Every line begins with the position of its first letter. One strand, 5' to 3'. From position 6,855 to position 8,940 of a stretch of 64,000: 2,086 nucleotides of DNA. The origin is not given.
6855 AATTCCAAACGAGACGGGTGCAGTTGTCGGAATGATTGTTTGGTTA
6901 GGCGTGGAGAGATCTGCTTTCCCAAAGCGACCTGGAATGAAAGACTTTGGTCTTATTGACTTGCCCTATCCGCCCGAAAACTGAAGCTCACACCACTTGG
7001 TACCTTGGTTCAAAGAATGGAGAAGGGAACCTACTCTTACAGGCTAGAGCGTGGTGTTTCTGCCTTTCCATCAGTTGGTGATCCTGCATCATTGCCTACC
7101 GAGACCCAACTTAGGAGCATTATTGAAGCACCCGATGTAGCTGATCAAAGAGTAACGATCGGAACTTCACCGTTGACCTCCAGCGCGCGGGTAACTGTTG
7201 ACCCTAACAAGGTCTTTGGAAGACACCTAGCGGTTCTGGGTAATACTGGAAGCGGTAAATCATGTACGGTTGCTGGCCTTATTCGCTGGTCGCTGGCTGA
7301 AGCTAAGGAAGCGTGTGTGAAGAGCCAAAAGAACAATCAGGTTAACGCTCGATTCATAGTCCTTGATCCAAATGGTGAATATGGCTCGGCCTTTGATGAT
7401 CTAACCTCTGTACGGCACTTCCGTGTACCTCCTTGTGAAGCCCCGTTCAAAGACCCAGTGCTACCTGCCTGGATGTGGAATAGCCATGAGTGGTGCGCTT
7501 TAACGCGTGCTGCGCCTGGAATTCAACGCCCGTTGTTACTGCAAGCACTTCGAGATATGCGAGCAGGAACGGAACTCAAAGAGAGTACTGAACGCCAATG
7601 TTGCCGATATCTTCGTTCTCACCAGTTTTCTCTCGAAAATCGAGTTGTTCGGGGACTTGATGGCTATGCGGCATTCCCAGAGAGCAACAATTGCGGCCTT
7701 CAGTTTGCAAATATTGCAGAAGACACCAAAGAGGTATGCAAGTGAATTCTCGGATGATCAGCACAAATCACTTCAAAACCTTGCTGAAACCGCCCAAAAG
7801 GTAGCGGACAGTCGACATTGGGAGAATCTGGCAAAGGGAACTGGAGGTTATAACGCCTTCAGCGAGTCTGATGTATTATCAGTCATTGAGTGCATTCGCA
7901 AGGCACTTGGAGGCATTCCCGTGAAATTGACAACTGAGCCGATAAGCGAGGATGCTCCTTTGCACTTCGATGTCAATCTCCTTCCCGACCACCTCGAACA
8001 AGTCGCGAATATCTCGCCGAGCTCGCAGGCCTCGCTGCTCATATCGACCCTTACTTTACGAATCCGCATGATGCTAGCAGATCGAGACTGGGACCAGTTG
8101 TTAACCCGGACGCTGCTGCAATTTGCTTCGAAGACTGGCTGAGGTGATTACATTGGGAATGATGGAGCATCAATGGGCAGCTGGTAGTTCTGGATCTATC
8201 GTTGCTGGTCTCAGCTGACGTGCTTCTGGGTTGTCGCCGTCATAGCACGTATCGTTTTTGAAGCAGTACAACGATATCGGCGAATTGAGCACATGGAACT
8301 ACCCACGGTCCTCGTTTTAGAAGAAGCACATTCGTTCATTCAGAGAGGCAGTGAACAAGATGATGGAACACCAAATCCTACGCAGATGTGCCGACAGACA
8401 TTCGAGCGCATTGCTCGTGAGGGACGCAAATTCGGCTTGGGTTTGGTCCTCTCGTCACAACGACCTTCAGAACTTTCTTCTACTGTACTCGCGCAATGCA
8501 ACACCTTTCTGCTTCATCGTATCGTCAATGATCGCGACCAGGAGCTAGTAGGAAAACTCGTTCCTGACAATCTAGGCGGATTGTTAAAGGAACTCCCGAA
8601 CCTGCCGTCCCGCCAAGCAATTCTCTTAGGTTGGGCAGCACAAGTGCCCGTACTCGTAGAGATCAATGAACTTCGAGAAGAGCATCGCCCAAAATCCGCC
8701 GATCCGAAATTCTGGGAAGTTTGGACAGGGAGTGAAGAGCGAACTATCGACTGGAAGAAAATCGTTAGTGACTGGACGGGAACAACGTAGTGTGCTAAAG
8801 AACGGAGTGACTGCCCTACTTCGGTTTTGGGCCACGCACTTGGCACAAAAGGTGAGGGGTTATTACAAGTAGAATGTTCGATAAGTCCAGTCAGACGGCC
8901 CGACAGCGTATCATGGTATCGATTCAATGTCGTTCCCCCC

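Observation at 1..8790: Defence island: SIR2-HerA pair next to a DEAH helicase with Zn-ribbon inserts and a DUF1998-like Cys-rich module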

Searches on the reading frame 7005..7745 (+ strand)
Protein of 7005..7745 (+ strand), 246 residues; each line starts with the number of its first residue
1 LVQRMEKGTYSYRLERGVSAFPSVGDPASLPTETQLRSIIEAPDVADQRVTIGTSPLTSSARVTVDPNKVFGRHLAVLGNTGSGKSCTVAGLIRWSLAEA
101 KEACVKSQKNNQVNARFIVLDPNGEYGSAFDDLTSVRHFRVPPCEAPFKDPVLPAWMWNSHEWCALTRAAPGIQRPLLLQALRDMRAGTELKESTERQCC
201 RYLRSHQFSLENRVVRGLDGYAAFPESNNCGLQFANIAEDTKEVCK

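Call 5: search_protein_families(library=pfam, proteins=[window:7005-7745:+], max_evalue=0.01)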
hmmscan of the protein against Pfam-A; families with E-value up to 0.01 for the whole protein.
window:7005-7745:+ (246 aa): 3 families
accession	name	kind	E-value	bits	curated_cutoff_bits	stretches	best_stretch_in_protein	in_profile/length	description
PF01935.23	DUF87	-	6.1e-18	66.2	23.2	1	51-202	2-139/220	Helicase HerA, central domain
PF01580.24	FtsK_SpoIIIE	-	0.00024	21.1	24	1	46-136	14-93/221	FtsK/SpoIIIE family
PF10412.15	TrwB_AAD_bind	-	0.006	16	20.5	1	72-162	15-77/387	Type IV secretion-system coupling protein DNA-binding domain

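Call 6: search_protein_families(library=padloc, proteins=[window:7005-7745:+], max_evalue=0.01)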
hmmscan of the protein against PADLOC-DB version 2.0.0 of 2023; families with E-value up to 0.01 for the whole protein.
window:7005-7745:+ (246 aa): 13 families
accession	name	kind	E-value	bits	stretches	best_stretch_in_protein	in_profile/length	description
PDLC04098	HerA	-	5.5e-87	290.9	1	5-244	108-344/686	-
PDLC04102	HerA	-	4.6e-32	109.1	1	13-203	104-303/654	-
PDLC04106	HerA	-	1.6e-26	91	1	8-194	100-288/667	-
PDLC04105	HerA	-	1.9e-24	84.2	1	6-167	97-250/576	-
PDLC04097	HerA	-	3.3e-16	57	1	16-205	106-291/618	-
PDLC04103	HerA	-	7.5e-16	55.6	1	13-195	110-278/579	-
PDLC02185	HerA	-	1e-14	52.2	1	21-142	113-222/585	-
PDLC04101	HerA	-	1.1e-14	52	1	6-163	99-248/400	-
PDLC04100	HerA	-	7.1e-14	49.4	1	22-186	114-263/580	-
PDLC04107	HerA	-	8.4e-13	46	1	14-162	108-252/306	-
PDLC02188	HerA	-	1.9e-12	44.8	1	33-162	105-218/578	-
PDLC04099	HerA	-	5.1e-12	43.5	1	5-94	99-191/214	-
PDLC04140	mad8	-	4.2e-06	24.5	1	71-137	26-70/314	mads_8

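Call 20: find_homologous_proteins(query=window:7005-7745:+, max_evalue=1e-10)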
Query window:7005-7745:+ (246 aa): 554 proteins with E <= 1e-10 among 1648 candidates; the best 120 are listed.
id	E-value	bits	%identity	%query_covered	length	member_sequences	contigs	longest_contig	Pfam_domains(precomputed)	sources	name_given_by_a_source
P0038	1.2e-82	295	58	100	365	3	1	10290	PF01935.24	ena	-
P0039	6.1e-76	273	60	87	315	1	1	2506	PF01935.24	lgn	-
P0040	8.4e-72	259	63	82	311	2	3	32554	PF01935.24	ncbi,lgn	-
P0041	1.4e-69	252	53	93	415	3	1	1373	PF01935.24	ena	-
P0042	1.7e-65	239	52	91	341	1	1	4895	PF01935.24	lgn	-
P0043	1.8e-65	239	64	73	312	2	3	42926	PF01935.24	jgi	jgi:uncharacterized protein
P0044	3.7e-64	234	53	92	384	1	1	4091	PF01935.24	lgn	-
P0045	6.7e-64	233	52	89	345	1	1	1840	PF01935.24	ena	-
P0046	1.3e-63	233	57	82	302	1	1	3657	PF01935.24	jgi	jgi:DNA helicase HerA-like ATPase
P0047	1.9e-63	232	50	95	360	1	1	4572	PF01935.24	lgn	-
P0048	1.9e-63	232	55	82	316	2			PF01935.24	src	-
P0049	5.4e-63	231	49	97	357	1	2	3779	PF01935.24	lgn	-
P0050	1.0e-62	230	52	89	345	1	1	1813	PF01935.24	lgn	-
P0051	1.8e-62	229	52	93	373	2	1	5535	PF01935.24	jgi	jgi:hypothetical protein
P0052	2.3e-62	228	53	86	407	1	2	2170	PF01935.24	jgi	-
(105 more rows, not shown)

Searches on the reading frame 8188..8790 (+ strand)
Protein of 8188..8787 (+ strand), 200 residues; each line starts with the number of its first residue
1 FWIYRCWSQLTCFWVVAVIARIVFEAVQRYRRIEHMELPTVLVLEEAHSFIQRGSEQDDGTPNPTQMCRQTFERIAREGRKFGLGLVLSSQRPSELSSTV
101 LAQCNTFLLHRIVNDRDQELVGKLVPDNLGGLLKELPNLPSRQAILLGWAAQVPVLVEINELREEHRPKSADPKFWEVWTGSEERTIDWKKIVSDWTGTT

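Call 5: search_protein_families(library=pfam, proteins=[window:8293-8790:+], max_evalue=0.01)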
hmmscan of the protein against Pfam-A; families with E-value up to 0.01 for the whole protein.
window:8293-8790:+ (165 aa): 0 families

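Call 6: search_protein_families(library=padloc, proteins=[window:8293-8790:+], max_evalue=0.01)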
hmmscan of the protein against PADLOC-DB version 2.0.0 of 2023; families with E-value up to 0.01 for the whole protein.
window:8293-8790:+ (165 aa): 13 families
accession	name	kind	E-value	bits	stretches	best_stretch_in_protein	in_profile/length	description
PDLC04098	HerA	-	4.2e-97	324.4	1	2-163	525-685/686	-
PDLC04105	HerA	-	2.8e-48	162.8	1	3-162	418-570/576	-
PDLC04106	HerA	-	8.4e-43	144.8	1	2-163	509-664/667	-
PDLC04102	HerA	-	3e-41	139.5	1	2-155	503-648/654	-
PDLC02188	HerA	-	2.9e-39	133.4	1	2-162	426-577/578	-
PDLC02185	HerA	-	2.1e-35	120.5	1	3-147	445-582/585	-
PDLC04104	HerA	-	1.3e-34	117.6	1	4-151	220-361/379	-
PDLC04100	HerA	-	4e-33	113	1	3-149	439-577/580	-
PDLC04097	HerA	-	2.2e-30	103.9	1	7-147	477-614/618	-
PDLC04103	HerA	-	2.2e-25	87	1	2-146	439-576/579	-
PDLC01055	HerA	-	1.3e-10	38.7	1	5-87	417-489/532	Type III coevolved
PDLC04140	mad8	-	7.6e-09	33.5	1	4-125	192-300/314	mads_8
PDLC02684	DndH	-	0.0068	11.9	1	35-77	1615-1660/1715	DndH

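Call 10: find_encoding_contigs(protein=window:8293-8790:+, flank=10000, max_places=6)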
Protein window:8293-8790:+ (165 aa): no gene with exactly this product is on record in the collection.

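Call 26: search_solved_structures(query=window:8293-8787:+, max_evalue=0.001)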
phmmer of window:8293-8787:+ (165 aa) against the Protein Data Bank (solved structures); distinct sequences matched with E-value up to 0.001: 9.
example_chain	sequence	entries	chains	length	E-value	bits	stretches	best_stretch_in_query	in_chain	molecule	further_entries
8xau_A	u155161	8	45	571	6.1e-27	97.7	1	2-162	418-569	ATP-binding protein | HerA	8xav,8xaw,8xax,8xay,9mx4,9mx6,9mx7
9c1m_M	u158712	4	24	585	3.2e-25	92.1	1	2-161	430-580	ATP-binding protein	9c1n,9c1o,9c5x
8j4u_M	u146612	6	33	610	7.8e-23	84.3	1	3-148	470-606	Nucleoside triphosphate hydrolase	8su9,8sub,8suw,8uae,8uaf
8ziq_M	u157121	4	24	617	2e-21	79.7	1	2-163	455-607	HerA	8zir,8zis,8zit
8wiv_A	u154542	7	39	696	3.3e-21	79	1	2-161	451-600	Helicase HerA central domain-containing protein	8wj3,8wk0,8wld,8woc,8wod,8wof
8yho_A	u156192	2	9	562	3.5e-20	75.7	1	6-126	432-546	DUF87 domain-containing protein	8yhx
9x1l_A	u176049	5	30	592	1.7e-18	70.2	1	4-127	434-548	DNA helicase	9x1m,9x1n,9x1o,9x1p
4d2i_A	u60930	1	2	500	1.5e-13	54.1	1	2-139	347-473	HERA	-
8wet_A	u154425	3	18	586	3.5e-06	30.1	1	36-86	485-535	TdpA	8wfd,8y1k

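Call 29: search_dna_similar(query=window:8188-8787:+, collection=plasmids, mode=protein, max_rows=12)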
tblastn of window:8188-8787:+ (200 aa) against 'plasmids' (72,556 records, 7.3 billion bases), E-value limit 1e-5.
Records with a match: 655; places in all: 672; records where one place covers at least 80% of the query: 351.
Best place of each record, by identity: 60-80% 212; <60% 443.
By first word of the organism name: Klebsiella 137; Citrobacter 71; Escherichia 67; Listeria 57; Enterobacter 55; Serratia 20; Bradyrhizobium 16; Salmonella 14; Acinetobacter 13; Enterococcus 11; and 93 more.
By predicted mobility (MOB-suite, as given by PLSDB): conjugative 276; mobilizable 233; non-mobilizable 146.
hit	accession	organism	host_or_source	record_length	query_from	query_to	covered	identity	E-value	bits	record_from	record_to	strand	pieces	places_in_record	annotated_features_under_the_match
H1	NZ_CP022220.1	Bradyrhizobium guangxiense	peanut,cell culture,roots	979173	15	200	93%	69.1%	4e-85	280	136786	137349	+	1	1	DUF87 domain-containing protein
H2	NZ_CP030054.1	Bradyrhizobium guangzhouense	Arachis hypogaea,Microbe,nodule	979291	15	200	93%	69.1%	4e-85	280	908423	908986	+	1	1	DUF87 domain-containing protein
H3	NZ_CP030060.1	Bradyrhizobium sp. CCBAU 53351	Arachis hypogaea,Microbe,nodule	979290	15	200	93%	69.1%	4e-85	280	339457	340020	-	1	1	DUF87 domain-containing protein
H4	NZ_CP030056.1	Bradyrhizobium sp. CCBAU 53340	Arachis hypogaea,Microbe,nodule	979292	15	200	93%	69.1%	4e-85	280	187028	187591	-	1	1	DUF87 domain-containing protein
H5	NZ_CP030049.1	Bradyrhizobium sp. CCBAU 53338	Arachis hypogaea,Microbe,nodule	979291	15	200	93%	69.1%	4e-85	280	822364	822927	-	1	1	DUF87 domain-containing protein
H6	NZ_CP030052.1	Bradyrhizobium guangdongense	peanut,cell culture,roots of peanut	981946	15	200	93%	69.1%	4e-85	280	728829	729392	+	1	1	DUF87 domain-containing protein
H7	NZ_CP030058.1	Bradyrhizobium guangdongense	Arachis hypogaea,Microbe,nodule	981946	15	200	93%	69.1%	4e-85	280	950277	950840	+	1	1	DUF87 domain-containing protein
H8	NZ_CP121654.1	Rhizobium sp. CB3171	Calliandra calothyrsus,cell culture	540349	15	200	93%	69.1%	9e-84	276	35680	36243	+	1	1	DUF87 domain-containing protein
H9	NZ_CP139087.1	Methylocella tundrae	Single cell,tundra wetland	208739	15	200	93%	69.1%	1e-83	276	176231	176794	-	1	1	DUF87 domain-containing protein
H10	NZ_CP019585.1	Sinorhizobium meliloti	Medicago arborea,tissue sample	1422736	15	199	93%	69.5%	4e-85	280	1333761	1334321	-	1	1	record has no annotation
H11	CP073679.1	Sinorhizobium meliloti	Medicago truncatula,cell culture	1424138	15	199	93%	69.5%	4e-85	280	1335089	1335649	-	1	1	none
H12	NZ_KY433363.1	Proteus mirabilis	-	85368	15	196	91%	63.0%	4e-71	240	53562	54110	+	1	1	DUF87 domain-containing protein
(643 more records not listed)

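Call 30: get_annotated_region(hit=H1, flank=6000)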
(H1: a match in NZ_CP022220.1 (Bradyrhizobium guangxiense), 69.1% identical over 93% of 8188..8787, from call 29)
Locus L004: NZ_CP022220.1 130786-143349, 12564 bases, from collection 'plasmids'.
description: Bradyrhizobium guangxiense strain CCBAU 53363 plasmid p53363, complete sequence
organism: Bradyrhizobium guangxiense (NCBI taxid 1325115)
taxonomy: Bacteria; Pseudomonadota; Alphaproteobacteria; Hyphomicrobiales; Nitrobacteraceae; Bradyrhizobium; Bradyrhizobium guangxiense
host: -; source: peanut,cell culture,roots; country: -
typing (MOB-suite, as given by PLSDB): mobilizable; relaxase MOBP
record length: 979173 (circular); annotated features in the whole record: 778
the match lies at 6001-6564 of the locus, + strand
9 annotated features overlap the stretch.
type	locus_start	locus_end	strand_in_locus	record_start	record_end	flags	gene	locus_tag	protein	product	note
CDS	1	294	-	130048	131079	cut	-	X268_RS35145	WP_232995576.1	nucleotidyl transferase AbiEii/AbiGii toxin family protein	-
CDS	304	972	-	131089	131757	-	-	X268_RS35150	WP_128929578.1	DUF6088 family protein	-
CDS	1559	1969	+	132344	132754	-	-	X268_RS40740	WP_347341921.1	hypothetical protein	-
CDS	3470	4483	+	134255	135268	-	-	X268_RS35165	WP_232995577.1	SIR2 family protein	-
CDS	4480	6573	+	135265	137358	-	-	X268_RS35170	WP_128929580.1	DUF87 domain-containing protein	-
CDS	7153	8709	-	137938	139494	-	-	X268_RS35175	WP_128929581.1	hypothetical protein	-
CDS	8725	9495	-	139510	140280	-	-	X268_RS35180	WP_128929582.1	helix-turn-helix domain-containing protein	-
CDS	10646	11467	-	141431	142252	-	-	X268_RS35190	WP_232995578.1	hypothetical protein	-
CDS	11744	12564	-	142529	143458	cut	-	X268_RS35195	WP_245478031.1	relaxase/mobilization nuclease domain-containing protein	-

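Call 59: get_annotated_region(hit=H9, flank=5000)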
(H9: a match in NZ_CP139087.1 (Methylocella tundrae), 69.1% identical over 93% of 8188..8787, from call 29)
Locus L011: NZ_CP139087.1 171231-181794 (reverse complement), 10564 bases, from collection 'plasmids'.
description: Methylocella tundrae strain T4 plasmid p2, complete sequence
organism: Methylocella tundrae (NCBI taxid 227605)
taxonomy: Bacteria; Pseudomonadota; Alphaproteobacteria; Hyphomicrobiales; Beijerinckiaceae; Methylocella; Methylocella tundrae
host: -; source: Single cell,tundra wetland; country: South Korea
typing (MOB-suite, as given by PLSDB): non-mobilizable
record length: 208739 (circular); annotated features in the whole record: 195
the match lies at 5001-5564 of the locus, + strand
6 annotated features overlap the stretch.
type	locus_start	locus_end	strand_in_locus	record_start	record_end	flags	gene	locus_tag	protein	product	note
CDS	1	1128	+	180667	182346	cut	-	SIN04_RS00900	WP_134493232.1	AAA family ATPase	-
CDS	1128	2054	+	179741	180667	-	-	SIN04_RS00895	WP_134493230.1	hypothetical protein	-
CDS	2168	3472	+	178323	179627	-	-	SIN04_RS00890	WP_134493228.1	SIR2 family protein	-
CDS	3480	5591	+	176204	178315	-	-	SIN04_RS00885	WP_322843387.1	DUF87 domain-containing protein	-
CDS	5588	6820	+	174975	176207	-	-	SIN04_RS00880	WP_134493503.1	exonuclease SbcCD subunit D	-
CDS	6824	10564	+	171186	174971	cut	-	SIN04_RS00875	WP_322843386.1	AAA family ATPase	GO:0006302 - double-strand break repair [Evidence IEA]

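Call 60: get_annotated_region(hit=H12, flank=5000)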
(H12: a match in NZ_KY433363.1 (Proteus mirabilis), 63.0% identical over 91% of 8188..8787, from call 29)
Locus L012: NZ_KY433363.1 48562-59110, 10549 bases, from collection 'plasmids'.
description: Proteus mirabilis strain R997 plasmid pR997, complete sequence
organism: Proteus mirabilis (NCBI taxid 584)
taxonomy: Bacteria; Pseudomonadota; Gammaproteobacteria; Enterobacterales; Morganellaceae; Proteus; Proteus mirabilis
host: -; source: -; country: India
typing (MOB-suite, as given by PLSDB): mobilizable
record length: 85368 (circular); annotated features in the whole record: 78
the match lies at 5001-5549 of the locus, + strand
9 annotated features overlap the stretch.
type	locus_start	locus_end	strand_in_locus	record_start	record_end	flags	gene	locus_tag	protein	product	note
CDS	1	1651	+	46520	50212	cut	traN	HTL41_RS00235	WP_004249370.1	conjugal transfer protein TraN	-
CDS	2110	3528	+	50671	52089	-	-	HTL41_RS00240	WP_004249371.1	SIR2 family protein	-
CDS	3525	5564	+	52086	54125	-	-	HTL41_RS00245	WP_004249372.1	DUF87 domain-containing protein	-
CDS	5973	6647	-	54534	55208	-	-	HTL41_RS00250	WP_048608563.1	endonuclease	-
CDS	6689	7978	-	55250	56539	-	-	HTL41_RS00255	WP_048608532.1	ISL3 family transposase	-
CDS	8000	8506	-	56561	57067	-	lspA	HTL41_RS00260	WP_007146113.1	signal peptidase II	GO:0009306 - protein secretion [Evidence IEA]; GO:0006508 - proteolysis [Evidence IEA]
CDS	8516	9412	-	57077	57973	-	-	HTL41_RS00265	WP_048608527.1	cation transporter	GO:0006812 - monoatomic cation transport [Evidence IEA]; GO:0055085 - transmembrane transport [Evidence IEA]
CDS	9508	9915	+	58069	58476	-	cadR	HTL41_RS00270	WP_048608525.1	Cd(II)/Pb(II)-responsive transcriptional regulator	GO:0045893 - positive regulation of DNA-templated transcription [Evidence IEA]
CDS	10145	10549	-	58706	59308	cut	-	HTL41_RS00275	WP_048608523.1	hypothetical protein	-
